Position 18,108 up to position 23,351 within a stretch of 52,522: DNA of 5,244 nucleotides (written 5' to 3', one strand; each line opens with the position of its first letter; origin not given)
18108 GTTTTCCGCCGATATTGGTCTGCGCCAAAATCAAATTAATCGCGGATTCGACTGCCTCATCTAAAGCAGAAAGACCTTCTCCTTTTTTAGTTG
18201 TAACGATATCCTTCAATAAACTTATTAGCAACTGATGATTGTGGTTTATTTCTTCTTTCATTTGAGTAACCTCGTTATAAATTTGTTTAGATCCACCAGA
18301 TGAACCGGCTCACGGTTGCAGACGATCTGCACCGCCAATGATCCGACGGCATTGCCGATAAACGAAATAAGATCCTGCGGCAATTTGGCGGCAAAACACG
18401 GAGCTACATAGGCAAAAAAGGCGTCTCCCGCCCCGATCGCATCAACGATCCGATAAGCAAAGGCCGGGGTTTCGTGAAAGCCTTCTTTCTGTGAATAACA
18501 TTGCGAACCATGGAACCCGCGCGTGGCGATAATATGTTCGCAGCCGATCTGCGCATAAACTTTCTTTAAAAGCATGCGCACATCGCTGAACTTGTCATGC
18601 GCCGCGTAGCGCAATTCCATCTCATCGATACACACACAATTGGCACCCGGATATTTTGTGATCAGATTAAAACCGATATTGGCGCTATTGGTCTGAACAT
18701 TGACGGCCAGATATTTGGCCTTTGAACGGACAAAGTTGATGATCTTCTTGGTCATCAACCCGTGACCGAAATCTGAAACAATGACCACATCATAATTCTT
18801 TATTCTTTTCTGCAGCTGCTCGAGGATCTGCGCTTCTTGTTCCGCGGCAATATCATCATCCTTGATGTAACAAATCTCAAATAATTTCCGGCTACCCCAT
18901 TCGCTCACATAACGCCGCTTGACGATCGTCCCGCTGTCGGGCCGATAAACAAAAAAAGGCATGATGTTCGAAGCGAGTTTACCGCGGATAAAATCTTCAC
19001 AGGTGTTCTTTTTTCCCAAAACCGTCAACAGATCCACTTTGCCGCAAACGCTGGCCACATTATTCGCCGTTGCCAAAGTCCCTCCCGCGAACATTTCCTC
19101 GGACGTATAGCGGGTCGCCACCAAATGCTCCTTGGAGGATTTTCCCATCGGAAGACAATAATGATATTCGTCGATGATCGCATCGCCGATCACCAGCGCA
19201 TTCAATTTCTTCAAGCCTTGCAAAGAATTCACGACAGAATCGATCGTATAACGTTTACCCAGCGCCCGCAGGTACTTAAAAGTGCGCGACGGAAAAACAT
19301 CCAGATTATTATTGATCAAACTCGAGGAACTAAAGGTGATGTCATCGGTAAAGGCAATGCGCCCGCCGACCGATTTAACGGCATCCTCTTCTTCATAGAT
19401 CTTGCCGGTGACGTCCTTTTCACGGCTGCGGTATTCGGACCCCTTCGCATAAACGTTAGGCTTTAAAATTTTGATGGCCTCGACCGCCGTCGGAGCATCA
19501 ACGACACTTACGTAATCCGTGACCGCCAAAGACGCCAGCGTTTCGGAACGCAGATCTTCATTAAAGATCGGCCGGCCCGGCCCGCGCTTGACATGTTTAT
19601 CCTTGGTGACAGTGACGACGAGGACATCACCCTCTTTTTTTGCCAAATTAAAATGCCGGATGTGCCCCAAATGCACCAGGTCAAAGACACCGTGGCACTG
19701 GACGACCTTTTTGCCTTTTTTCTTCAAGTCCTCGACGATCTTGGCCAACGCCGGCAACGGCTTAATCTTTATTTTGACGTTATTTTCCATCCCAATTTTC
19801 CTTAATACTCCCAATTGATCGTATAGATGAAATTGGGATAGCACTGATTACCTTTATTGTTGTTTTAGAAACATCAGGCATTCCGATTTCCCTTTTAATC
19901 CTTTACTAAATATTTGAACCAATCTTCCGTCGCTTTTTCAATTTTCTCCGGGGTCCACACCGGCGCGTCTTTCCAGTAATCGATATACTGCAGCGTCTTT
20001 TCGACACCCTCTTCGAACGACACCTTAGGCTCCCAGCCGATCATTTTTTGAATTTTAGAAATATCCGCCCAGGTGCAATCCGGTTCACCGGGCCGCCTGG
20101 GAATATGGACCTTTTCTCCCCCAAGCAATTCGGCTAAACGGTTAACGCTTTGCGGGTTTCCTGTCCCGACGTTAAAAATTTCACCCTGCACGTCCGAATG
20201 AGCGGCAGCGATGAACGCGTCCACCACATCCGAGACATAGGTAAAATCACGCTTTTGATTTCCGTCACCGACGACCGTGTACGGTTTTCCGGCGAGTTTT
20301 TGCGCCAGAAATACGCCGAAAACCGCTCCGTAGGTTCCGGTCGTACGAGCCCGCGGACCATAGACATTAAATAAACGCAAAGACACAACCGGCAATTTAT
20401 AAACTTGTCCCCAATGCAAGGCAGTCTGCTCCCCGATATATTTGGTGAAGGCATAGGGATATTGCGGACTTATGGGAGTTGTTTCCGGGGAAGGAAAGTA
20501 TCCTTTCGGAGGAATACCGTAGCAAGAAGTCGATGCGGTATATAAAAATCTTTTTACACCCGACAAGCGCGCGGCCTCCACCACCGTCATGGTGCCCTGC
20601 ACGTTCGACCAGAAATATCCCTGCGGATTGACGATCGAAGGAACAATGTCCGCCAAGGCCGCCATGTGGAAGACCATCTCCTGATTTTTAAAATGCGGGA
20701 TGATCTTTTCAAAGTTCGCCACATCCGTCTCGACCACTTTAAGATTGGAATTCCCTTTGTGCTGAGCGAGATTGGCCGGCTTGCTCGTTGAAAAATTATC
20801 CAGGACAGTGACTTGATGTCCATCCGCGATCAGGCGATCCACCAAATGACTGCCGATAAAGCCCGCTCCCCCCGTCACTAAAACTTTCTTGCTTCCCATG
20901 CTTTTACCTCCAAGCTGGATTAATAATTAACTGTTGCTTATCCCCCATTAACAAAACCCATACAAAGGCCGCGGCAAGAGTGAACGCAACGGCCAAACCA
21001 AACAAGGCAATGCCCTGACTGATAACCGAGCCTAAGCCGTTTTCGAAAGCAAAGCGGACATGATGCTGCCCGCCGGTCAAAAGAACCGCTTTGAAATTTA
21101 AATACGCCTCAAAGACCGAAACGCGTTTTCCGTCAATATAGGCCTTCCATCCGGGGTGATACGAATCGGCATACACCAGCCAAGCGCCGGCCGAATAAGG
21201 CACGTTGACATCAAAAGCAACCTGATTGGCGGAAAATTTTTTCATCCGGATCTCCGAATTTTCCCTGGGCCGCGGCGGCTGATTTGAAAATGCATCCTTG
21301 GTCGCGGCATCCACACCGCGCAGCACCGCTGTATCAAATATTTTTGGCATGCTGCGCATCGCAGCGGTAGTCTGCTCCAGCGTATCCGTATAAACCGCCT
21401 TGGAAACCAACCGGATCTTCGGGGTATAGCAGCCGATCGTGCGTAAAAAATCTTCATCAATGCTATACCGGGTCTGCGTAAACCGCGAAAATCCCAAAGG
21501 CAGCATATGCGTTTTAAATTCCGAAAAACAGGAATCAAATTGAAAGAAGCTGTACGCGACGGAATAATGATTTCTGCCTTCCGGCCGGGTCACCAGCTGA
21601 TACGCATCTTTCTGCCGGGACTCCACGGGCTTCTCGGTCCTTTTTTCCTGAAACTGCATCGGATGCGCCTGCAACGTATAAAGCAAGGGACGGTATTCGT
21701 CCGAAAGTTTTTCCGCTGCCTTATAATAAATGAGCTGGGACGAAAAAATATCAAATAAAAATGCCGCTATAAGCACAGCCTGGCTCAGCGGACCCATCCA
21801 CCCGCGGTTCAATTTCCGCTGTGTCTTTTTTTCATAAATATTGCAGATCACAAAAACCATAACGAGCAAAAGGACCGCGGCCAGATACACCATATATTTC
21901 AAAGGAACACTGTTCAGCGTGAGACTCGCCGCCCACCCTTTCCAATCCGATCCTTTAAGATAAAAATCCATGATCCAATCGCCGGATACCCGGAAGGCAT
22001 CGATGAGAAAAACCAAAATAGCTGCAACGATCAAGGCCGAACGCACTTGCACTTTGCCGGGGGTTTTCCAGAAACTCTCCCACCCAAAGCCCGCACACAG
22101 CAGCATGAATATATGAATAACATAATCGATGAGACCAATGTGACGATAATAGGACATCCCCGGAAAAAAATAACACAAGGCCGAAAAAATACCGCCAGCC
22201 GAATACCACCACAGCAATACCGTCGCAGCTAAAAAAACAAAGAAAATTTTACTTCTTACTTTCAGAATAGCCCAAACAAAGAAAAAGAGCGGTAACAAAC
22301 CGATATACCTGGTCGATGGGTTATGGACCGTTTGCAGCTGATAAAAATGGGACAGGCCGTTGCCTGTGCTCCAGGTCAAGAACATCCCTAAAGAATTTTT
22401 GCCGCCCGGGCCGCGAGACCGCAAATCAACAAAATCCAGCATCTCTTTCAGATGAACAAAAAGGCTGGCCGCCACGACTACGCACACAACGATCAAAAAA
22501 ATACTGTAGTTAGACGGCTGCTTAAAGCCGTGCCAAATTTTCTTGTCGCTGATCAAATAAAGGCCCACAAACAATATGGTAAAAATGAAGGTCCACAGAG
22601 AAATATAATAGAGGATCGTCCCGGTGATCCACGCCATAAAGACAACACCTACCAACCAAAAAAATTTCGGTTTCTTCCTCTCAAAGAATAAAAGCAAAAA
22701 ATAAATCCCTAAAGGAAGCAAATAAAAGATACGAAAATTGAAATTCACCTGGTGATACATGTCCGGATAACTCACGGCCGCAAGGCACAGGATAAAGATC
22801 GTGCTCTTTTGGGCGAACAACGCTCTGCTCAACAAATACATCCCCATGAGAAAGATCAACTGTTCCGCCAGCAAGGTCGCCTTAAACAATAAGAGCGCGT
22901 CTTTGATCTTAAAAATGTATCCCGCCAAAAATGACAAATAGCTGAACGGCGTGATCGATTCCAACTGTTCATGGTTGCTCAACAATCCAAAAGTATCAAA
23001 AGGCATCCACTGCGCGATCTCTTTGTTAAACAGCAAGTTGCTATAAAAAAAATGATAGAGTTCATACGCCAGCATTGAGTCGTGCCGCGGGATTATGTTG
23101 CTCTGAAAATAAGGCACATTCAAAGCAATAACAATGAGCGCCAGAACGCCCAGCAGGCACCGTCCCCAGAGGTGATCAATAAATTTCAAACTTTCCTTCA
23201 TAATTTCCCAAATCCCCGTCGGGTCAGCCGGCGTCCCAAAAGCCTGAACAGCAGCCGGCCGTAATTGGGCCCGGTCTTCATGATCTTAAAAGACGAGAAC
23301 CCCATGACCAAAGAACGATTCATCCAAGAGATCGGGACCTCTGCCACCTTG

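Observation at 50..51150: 51-kb regulator-headed, single-strand glycan locus with four sugar-nucleotide pathways but no export or polymerisation genes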

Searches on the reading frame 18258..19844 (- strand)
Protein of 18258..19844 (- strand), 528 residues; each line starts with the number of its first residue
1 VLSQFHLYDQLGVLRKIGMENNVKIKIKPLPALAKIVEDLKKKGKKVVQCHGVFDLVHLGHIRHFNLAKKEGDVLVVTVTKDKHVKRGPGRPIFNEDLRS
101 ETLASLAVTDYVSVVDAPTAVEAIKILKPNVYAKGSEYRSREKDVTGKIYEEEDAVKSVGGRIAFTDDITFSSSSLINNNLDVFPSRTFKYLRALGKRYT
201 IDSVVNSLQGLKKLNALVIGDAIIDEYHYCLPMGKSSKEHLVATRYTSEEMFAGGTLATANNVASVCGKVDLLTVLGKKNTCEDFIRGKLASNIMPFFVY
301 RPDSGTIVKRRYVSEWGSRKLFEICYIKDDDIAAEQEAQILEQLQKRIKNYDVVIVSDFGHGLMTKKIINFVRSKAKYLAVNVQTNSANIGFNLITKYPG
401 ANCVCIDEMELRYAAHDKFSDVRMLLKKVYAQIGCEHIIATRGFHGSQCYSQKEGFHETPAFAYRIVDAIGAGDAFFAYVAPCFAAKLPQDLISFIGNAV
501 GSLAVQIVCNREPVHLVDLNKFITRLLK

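Call 5: search_protein_families(library=pfam, proteins=[window:18258-19844:-], max_evalue=0.001)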
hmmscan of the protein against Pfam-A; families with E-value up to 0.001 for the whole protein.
window:18258-19844:- (528 aa): 2 families
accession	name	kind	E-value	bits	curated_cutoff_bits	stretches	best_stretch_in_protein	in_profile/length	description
PF00294.29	PfkB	-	2.1e-16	60.6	25.8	1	216-506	4-291/302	pfkB family carbohydrate kinase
PF01467.32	CTP_transf_like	-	1.8e-11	44.8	21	1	51-175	3-128/133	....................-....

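Call 61: search_protein_families(library=ncbifam, proteins=[window:18258-19844:-], max_evalue=1e-8)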
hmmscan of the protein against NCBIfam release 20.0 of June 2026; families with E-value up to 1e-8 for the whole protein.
window:18258-19844:- (528 aa): 4 families
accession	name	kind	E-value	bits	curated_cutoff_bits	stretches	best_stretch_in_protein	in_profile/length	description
NF008454.0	PRK11316.1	equivalog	2.2e-46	158.4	521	2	17-167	312-457/475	bifunctional D-glycero-beta-D-manno-heptose-7-phosphate kinase/D-glycero-beta-D-manno-heptose 1-phosphate adenylyltransferase HldE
TIGR02198.1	rfaE_dom_I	equivalog_domain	3.4e-35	121.7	345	1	209-508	3-300/315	D-glycero-beta-D-manno-heptose-7-phosphate kinase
TIGR02199.1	rfaE_dom_II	equivalog_domain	1.1e-28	99.9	181.5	1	36-177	2-139/144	D-glycero-beta-D-manno-heptose 1-phosphate adenylyltransferase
TIGR00125.1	cyt_tran_rel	domain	2.2e-09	37.3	27.7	1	50-106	4-59/65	adenylyltransferase/cytidyltransferase family protein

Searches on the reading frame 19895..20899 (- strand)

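Call 5: search_protein_families(library=pfam, proteins=[window:19895-20899:-], max_evalue=0.001)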
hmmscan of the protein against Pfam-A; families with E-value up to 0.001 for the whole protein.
window:19895-20899:- (334 aa): 10 families
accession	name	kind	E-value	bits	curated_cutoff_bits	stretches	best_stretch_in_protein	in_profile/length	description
PF01370.27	Epimerase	-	4.3e-61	206.8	20.9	1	6-245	1-240/240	NAD dependent epimerase/dehydratase family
PF16363.11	GDP_Man_Dehyd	-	3.1e-57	195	27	1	7-302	1-332/332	GDP-mannose 4,6 dehydratase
PF01073.25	3Beta_HSD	-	2.1e-26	93.1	22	1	7-234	1-230/280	3-beta hydroxysteroid dehydrogenase/isomerase family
PF02719.21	Polysacc_synt_2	-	1.3e-15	57.8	20.2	1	6-121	1-126/293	Polysaccharide biosynthesis protein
PF13460.12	NAD_binding_10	-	5e-13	49.8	27.2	1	10-128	1-103/184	NAD(P)H-binding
PF07993.18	NAD_binding_4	-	8e-10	38.7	20.1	1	8-200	1-227/258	Male sterility protein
PF05368.20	NmrA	-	9.5e-10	39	27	1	3-123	2-107/298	NmrA-like family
PF04321.23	RmlD_sub_bind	-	2e-08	34.1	27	1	5-238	2-202/287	RmlD substrate binding domain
PF00106.31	adh_short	-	5.7e-05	23.1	26.6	1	4-66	1-64/195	short chain dehydrogenase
PF03435.24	Sacchrp_dh_NADP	-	0.00077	20.2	25.1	0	11-79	5-75/129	Saccharopine dehydrogenase NADP binding domain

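Call 61: search_protein_families(library=ncbifam, proteins=[window:19895-20899:-], max_evalue=1e-8)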
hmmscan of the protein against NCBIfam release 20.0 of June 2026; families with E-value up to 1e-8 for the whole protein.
window:19895-20899:- (334 aa): 27 families (the best 25 are shown)
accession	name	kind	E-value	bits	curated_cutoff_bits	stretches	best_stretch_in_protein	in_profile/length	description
TIGR04180.1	EDH_00030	hypoth_equivalog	1.3e-50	172.2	475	1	6-293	1-296/297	NAD-dependent 4,6-dehydratase LegB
TIGR01179.1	galE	equivalog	9.6e-49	166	262.3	1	5-304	1-323/332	UDP-glucose 4-epimerase GalE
TIGR01181.1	dTDP_gluc_dehyt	equivalog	2.2e-45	155.1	365.1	1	5-305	1-310/321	dTDP-glucose 4,6-dehydratase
NF011728.1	PRK15181.1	equivalog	4.3e-41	141.1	760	1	3-307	15-339/348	Vi polysaccharide biosynthesis UDP-N-acetylglucosaminuronic acid C-4 epimerase TviC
TIGR02197.1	heptose_epim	equivalog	2.2e-37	128.9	274.6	1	6-306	1-313/316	ADP-glyceromanno-heptose 6-epimerase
NF007956.0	PRK10675.1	subfamily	4.2e-32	111.6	394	1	5-305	2-328/338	UDP-glucose 4-epimerase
NF007582.0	PRK10217.1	equivalog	2.2e-31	109.2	698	1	4-305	2-330/355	dTDP-glucose 4,6-dehydratase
NF007490.0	PRK10084.1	subfamily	2.5e-26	92.5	649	2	139-305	157-333/361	dTDP-glucose 4,6-dehydratase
NF042422.1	oxyalk_red_OleD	equivalog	2.4e-25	89.6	580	1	5-255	2-242/329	2-alkyl-3-oxoalkanoate reductase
TIGR03466.1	HpnA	hypoth_equivalog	1e-22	80.4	367.65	1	5-260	2-247/327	hopanoid-associated sugar epimerase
NF008872.0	PRK11908.1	equivalog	7.2e-21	74.6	294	1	4-259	2-267/349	bifunctional UDP-4-keto-pentose/UDP-xylose synthase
NF042423.1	oxyalk_red_Shew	equivalog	1.7e-20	73.4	580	1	4-237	9-225/331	2-alkyl-3-oxoalkanoate reductase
NF005998.1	PRK08125.1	equivalog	1.7e-19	69.7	777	1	4-259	316-581/649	bifunctional UDP-4-amino-4-deoxy-L-arabinose formyltransferase/UDP-glucuronic acid oxidase ArnA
NF008360.0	PRK11150.1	equivalog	2.3e-18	66.4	452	1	6-257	2-248/310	ADP-glyceromanno-heptose 6-epimerase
NF047922.1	GDPFucSynFcl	equivalog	7.5e-18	65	500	1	3-304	2-299/308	GDP-L-fucose synthase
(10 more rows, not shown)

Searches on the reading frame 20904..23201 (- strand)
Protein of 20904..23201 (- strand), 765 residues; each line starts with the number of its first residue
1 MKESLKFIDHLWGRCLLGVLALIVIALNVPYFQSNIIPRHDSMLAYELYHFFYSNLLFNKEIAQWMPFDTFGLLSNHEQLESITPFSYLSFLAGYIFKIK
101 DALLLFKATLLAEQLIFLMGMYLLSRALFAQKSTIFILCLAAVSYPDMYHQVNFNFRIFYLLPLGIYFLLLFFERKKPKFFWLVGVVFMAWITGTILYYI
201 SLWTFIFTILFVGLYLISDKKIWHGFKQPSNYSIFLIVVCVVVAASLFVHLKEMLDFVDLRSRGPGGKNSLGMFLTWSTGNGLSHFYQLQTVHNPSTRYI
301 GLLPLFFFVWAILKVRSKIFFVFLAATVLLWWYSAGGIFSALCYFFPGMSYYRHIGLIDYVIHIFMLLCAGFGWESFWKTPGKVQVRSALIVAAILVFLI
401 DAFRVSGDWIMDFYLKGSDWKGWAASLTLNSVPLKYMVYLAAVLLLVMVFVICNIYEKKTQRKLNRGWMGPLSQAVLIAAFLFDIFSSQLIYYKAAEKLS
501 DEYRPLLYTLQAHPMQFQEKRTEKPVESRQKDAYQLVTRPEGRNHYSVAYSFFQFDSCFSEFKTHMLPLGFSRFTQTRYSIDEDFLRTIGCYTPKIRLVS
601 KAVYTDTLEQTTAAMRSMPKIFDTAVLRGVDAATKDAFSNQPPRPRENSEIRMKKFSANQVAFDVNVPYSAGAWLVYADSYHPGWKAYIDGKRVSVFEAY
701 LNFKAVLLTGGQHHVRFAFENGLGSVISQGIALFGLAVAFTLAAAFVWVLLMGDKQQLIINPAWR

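Call 6: search_protein_families(library=pfam, proteins=[window:20904-23201:-], max_evalue=0.001)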
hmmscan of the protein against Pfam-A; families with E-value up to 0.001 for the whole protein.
window:20904-23201:- (765 aa): 1 family
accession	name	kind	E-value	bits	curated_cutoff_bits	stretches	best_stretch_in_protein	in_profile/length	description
PF09586.16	YfhO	-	1.4e-09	37.4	28.5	1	649-719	754-823/835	Bacterial membrane protein YfhO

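Call 17: search_protein_families(library=ncbifam, proteins=[window:20904-23201:-], max_evalue=0.01)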
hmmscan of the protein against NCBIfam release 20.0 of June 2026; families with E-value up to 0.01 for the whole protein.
window:20904-23201:- (765 aa): 0 families

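Call 21: search_solved_structures(query=window:20904-23201:-, max_evalue=1)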
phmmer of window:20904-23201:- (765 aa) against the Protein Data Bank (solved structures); distinct sequences matched with E-value up to 1: 0.

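Call 49: search_protein_families(library=pfam, proteins=[window:20904-23201:-], max_evalue=5)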
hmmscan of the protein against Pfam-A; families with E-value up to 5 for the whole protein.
window:20904-23201:- (765 aa): 1 family
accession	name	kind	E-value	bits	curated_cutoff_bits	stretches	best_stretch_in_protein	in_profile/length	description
PF09586.16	YfhO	-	1.4e-09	37.4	28.5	2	649-719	754-823/835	Bacterial membrane protein YfhO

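Call 50: find_homologous_proteins(query=window:20904-23201:-, max_evalue=0.001)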
Query window:20904-23201:- (765 aa): 19 proteins with E <= 0.001 among 8000 candidates.
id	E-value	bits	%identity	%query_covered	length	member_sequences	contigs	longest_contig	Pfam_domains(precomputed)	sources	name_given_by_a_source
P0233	0.0e+0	1743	100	100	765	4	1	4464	PF09586.17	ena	-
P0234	5.9e-297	1005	59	98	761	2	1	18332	PF09586.17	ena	-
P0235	2.5e-188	646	43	95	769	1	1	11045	PF09586.17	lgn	-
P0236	5.2e-188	645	43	97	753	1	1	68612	PF09586.17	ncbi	-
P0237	5.6e-185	635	43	94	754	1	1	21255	PF09586.17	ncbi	-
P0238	2.5e-181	623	40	98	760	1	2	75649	PF09586.17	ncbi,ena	-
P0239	4.3e-174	599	40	98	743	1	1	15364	PF09586.17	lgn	-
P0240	3.4e-166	573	41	99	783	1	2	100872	PF09586.17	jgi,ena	-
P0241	4.2e-160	553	39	94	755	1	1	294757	-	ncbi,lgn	-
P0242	5.3e-154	533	39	99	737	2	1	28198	PF09586.17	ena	-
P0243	2.4e-136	474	35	92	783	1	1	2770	PF09586.17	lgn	-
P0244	7.4e-103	364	31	95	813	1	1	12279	PF09586.17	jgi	jgi:hypothetical protein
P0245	2.6e-69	253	35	50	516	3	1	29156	-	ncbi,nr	ncbi:MAG: hypothetical protein HYW10_03515 [Candidatus Omnitrophica bacterium]|nr:hypothetical prote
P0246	9.6e-65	238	28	90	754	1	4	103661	-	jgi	-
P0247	7.5e-36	142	24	94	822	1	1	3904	-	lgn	-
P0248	9.2e-6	42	38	11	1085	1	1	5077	PF09586.17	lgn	-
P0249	2.1e-5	41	40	11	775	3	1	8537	PF09586.17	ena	-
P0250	9.3e-5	39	27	19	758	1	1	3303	PF09586.17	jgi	jgi:hypothetical protein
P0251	4.9e-4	37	35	6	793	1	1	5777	PF09586.17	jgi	jgi:hypothetical protein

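Call 55: find_encoding_contigs(protein=P0240, flank=10000, max_places=1)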
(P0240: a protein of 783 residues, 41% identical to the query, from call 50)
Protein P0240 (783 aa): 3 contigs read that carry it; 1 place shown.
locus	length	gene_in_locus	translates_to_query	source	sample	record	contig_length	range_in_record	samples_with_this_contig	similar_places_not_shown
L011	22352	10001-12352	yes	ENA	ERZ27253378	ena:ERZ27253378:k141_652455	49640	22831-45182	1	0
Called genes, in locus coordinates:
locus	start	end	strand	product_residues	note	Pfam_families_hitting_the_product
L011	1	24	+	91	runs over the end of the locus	PF12844:HTH_19, PF13560:HTH_31, PF01381:HTH_3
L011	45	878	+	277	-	-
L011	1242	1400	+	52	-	PF15937:PrlF_antitoxin (weak)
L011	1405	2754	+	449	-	PF01595:CNNM, PF00571:CBS, PF03471:CorC_HlyC (weak)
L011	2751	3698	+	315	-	PF03741:TerC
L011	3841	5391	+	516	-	PF17092:PCB_OB (faint), PF21710:Spt6_S1 (faint), PF00575:S1, PF13509:S1_2 (faint), PF23459:S1_RRP5 (faint), PF18614:RNase_II_C_S1 (faint), PF00575:S1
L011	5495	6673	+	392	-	PF00579:tRNA-synt_1b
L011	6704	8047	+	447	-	PF04932:Wzy_C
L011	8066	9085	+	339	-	PF01370:Epimerase, PF02719:Polysacc_synt_2 (weak), PF04321:RmlD_sub_bind (weak), PF05368:NmrA (weak), PF16363:GDP_Man_Dehyd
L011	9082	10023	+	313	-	PF01073:3Beta_HSD (weak), PF01370:Epimerase, PF02719:Polysacc_synt_2 (faint), PF04321:RmlD_sub_bind (weak), PF16363:GDP_Man_Dehyd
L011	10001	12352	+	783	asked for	PF09586:YfhO (weak)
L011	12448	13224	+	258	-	PF00483:NTP_transferase, PF12804:NTP_transf_3 (weak)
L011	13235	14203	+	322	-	PF01073:3Beta_HSD, PF01370:Epimerase, PF02719:Polysacc_synt_2, PF07993:NAD_binding_4, PF16363:GDP_Man_Dehyd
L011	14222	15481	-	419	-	PF03721:UDPG_MGDP_dh_N, PF00984:UDPG_MGDP_dh, PF03720:UDPG_MGDP_dh_C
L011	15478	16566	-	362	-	PF01073:3Beta_HSD, PF01370:Epimerase, PF16363:GDP_Man_Dehyd, PF07993:NAD_binding_4 (weak)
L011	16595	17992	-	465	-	PF01041:DegT_DnrJ_EryC1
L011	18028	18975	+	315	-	PF00535:Glycos_transf_2, PF13641:Glyco_tranf_2_3 (weak)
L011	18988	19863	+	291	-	-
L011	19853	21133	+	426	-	PF00162:PGK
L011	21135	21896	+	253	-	PF00121:TIM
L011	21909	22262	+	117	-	PF03840:SecG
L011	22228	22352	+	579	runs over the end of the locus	PF00496:SBP_bac_5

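Call 56: find_encoding_contigs(protein=P0238, flank=10000, max_places=1)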
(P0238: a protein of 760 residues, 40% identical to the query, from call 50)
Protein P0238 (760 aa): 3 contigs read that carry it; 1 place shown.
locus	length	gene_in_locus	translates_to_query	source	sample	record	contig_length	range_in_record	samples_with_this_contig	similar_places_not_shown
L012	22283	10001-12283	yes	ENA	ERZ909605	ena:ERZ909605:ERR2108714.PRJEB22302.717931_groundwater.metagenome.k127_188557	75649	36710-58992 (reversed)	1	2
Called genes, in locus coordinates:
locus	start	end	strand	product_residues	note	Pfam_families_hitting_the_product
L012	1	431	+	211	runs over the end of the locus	-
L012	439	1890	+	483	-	PF00662:Proton_antipo_N (faint), PF00361:Proton_antipo_M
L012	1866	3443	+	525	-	PF00329:Complex1_30kDa, PF00374:NiFeSe_Hases (faint), PF00346:Complex1_49kDa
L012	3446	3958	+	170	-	PF01058:Oxidored_q6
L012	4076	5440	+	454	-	PF12913:SH3_6, PF00877:NLPC_P60 (weak)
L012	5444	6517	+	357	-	PF02746:MR_MLE_N, PF13378:MR_MLE_C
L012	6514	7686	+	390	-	PF05684:DUF819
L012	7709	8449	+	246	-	PF13489:Methyltransf_23, PF13847:Methyltransf_31, PF08241:Methyltransf_11, PF08242:Methyltransf_12, PF13649:Methyltransf_25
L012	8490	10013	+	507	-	PF13489:Methyltransf_23 (weak), PF13847:Methyltransf_31, PF08241:Methyltransf_11, PF08242:Methyltransf_12, PF13649:Methyltransf_25, PF00535:Glycos_transf_2, PF13641:Glyco_tranf_2_3 (weak)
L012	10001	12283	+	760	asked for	PF09586:YfhO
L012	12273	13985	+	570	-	-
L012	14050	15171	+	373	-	-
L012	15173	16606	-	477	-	-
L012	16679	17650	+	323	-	PF13424:TPR_12 (faint), PF13174:TPR_6 (faint), PF00515:TPR_1 (weak), PF07719:TPR_2 (weak), PF13181:TPR_8 (weak), PF13414:TPR_11 (weak), PF13432:TPR_16 (weak), PF13431:TPR_17 (weak), +6 more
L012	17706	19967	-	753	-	-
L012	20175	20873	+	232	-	PF00535:Glycos_transf_2, PF10111:Glyco_tranf_2_2 (faint)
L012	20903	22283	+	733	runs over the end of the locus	PF09586:YfhO (weak)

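Call 62: find_encoding_contigs(protein=P0234, flank=10000, max_places=2)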
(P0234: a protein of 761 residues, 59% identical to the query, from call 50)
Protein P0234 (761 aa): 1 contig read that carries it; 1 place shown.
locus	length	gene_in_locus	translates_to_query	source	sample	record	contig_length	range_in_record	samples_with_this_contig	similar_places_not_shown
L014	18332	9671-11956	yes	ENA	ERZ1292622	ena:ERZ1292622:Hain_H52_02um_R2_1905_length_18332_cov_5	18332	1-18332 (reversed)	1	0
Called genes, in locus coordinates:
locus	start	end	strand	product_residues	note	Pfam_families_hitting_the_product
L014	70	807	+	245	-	PF00535:Glycos_transf_2, PF10111:Glyco_tranf_2_2 (weak)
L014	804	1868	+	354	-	PF01073:3Beta_HSD (weak), PF01370:Epimerase, PF02719:Polysacc_synt_2 (weak), PF16363:GDP_Man_Dehyd, PF07993:NAD_binding_4, PF16363:GDP_Man_Dehyd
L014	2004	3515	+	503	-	PF00501:AMP-binding, PF13193:AMP-binding_C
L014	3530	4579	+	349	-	PF00535:Glycos_transf_2, PF10111:Glyco_tranf_2_2, PF13641:Glyco_tranf_2_3 (weak)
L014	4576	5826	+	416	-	PF04055:Radical_SAM, PF22674:C2185-like_N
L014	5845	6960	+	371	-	PF01408:GFO_IDH_MocA, PF22725:GFO_IDH_MocA_C3, PF02894:GFO_IDH_MocA_C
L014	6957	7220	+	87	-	-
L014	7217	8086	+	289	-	PF02522:Antibiotic_NAT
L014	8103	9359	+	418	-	PF16254:DUF4910, PF09940:DUF2172, PF16221:HTH_47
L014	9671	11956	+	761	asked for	PF09586:YfhO (weak)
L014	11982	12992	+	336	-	PF01073:3Beta_HSD, PF01370:Epimerase, PF02719:Polysacc_synt_2, PF04321:RmlD_sub_bind (weak), PF05368:NmrA (weak), PF07993:NAD_binding_4 (faint), PF13460:NAD_binding_10, PF16363:GDP_Man_Dehyd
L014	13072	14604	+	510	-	PF01467:CTP_transf_like, PF00294:PfkB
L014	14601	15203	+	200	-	PF01380:SIS (faint), PF13580:SIS_2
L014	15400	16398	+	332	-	PF01073:3Beta_HSD, PF01370:Epimerase, PF02719:Polysacc_synt_2 (weak), PF04321:RmlD_sub_bind, PF05368:NmrA, PF07993:NAD_binding_4 (faint), PF13460:NAD_binding_10, PF16363:GDP_Man_Dehyd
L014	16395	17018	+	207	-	-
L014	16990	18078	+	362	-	PF01636:APH (faint)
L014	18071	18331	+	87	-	?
